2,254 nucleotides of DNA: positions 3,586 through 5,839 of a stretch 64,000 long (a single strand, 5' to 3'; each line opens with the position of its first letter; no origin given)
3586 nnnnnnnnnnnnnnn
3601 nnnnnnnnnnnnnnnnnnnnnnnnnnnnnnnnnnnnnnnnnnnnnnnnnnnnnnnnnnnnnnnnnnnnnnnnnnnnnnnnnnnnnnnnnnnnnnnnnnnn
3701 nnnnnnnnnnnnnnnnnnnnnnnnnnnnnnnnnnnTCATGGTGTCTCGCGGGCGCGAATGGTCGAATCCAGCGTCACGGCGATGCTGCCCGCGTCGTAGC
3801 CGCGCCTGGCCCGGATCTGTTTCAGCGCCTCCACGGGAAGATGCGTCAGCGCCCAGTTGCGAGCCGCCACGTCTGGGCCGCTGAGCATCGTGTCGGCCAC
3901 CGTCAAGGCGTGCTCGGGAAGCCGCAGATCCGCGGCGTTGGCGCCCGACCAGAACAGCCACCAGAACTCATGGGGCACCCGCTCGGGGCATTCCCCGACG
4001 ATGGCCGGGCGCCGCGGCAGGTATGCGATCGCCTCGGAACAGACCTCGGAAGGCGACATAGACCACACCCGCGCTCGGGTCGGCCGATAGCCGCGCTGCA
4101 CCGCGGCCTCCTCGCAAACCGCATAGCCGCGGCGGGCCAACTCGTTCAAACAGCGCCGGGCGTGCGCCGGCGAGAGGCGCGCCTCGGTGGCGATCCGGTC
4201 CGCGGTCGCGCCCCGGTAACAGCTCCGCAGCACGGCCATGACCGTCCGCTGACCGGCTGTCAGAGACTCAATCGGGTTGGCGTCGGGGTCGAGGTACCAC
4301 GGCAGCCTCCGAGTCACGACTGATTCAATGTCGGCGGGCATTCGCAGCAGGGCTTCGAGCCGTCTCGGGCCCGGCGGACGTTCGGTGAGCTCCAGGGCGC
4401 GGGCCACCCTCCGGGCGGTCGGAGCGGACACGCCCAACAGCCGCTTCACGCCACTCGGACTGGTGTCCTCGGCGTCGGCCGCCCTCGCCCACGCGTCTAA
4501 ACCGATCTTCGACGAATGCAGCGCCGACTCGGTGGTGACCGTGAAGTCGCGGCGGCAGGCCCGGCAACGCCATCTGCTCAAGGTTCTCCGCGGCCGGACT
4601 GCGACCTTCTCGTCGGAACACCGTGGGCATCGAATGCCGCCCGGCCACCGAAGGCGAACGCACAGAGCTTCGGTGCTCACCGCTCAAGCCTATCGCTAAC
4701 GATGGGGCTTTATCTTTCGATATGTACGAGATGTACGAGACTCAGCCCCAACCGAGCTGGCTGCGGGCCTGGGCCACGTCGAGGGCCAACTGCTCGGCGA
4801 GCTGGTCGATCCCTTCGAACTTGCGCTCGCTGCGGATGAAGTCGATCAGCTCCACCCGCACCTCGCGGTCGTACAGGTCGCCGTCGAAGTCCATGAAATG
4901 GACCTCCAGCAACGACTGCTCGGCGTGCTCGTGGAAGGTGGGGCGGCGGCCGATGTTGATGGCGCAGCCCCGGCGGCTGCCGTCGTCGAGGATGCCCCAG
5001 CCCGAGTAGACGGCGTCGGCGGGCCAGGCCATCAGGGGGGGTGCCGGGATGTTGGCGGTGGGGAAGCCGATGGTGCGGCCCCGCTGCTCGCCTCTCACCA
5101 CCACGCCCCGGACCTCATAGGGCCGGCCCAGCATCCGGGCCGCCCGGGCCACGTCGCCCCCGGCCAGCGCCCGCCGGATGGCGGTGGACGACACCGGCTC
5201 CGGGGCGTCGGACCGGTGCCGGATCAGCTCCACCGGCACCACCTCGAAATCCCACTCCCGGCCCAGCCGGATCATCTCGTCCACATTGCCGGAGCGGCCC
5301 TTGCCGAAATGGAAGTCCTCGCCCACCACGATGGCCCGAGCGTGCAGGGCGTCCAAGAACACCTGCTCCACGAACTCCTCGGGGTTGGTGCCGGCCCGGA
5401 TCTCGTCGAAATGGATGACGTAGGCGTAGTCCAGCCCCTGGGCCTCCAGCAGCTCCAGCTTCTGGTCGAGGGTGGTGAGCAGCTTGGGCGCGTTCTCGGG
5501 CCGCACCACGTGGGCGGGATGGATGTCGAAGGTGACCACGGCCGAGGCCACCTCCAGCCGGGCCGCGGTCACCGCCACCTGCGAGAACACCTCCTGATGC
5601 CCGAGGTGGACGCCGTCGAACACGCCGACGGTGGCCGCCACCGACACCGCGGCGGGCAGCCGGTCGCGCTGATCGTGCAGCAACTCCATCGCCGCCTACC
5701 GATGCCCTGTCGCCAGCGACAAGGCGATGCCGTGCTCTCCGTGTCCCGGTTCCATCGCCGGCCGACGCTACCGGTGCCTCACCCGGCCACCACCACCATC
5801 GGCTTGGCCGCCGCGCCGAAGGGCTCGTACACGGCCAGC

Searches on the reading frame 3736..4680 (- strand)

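Call 5: search_protein_families(library=pfam, proteins=[window:3736-4680:-], max_evalue=0.1)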
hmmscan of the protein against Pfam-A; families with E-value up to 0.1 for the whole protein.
window:3736-4680:- (314 aa): 7 families
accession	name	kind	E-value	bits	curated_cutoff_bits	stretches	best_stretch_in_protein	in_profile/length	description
PF12760.12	Zn_ribbon_IS1595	-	1.2e-05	25.6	25.4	1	8-44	11-45/46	Transposase zinc-ribbon domain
PF09339.16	HTH_IclR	-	1.8e-05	24.8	22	1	147-187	8-48/52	IclR helix-turn-helix domain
PF24033.1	DUF7342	-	0.00053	20.4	31.6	1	142-204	3-64/150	Family of unknown function (DUF7342)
PF01726.22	LexA_DNA_bind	-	0.014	15.6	23.7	0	138-187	2-56/65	LexA DNA binding domain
PF08100.18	Dimerisation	-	0.026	14.8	25.6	0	147-203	30-86/93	O-methyltransferase dimerisation domain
PF13730.12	HTH_36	-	0.046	14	25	0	140-186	3-54/55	Helix-turn-helix domain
PF01978.25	TrmB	-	0.059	13.7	25.6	0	154-200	19-64/68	Sugar-specific transcriptional regulator TrmB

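Call 6: search_protein_families(library=ncbifam, proteins=[window:3736-4680:-], max_evalue=0.1)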
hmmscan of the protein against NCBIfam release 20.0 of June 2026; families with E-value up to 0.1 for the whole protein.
window:3736-4680:- (314 aa): 6 families
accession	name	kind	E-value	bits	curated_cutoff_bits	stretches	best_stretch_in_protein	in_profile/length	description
NF033558.1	transpos_IS1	equivalog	0.0012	18.9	100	1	18-97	1-80/199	IS1 family transposase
NF033550.5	transpos_ISL3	equivalog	0.0045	16.1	180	1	34-96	47-111/370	ISL3 family transposase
TIGR02431.1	pcaR_pcaU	subfamily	0.008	15.5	284.75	1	137-191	5-58/248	beta-ketoadipate pathway transcriptional regulators, PcaR/PcaU/PobR family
NF050000.1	IS1_IS1595_Zn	domain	0.017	15.7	28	0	18-48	1-33/34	IS1/IS1595 family N-terminal zinc-binding domain-containing protein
NF053610.1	Sso10a_fam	subfamily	0.039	14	60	1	147-189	7-49/64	Sso10a family chromatin protein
NF045644.1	TransRegBhcR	equivalog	0.051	12.9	350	0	132-192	17-75/267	HTH-type transcriptional regulator BhcR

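Call 7: search_protein_families(library=padloc, proteins=[window:3736-4680:-], max_evalue=0.1)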
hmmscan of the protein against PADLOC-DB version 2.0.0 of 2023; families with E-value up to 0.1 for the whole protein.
window:3736-4680:- (314 aa): 1 family
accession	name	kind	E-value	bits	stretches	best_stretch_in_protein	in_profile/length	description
PDLC01848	CARF3--CARF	-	0.0061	14.3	1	145-190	137-182/197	-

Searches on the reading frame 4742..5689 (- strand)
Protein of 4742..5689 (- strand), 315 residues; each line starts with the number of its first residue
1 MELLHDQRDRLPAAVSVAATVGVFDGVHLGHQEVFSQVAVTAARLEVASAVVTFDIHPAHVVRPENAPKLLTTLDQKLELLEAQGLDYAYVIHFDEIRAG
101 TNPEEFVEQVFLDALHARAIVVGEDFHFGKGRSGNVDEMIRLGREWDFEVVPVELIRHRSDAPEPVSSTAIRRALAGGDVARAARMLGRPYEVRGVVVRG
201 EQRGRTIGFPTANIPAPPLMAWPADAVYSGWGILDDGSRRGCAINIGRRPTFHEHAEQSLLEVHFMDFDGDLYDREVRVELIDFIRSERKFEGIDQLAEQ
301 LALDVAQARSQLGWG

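Call 22: find_encoding_contigs(protein=window:4742-5689:-, flank=10000, max_places=3)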
Protein window:4742-5689:- (315 aa): no gene with exactly this product is on record in the collection.
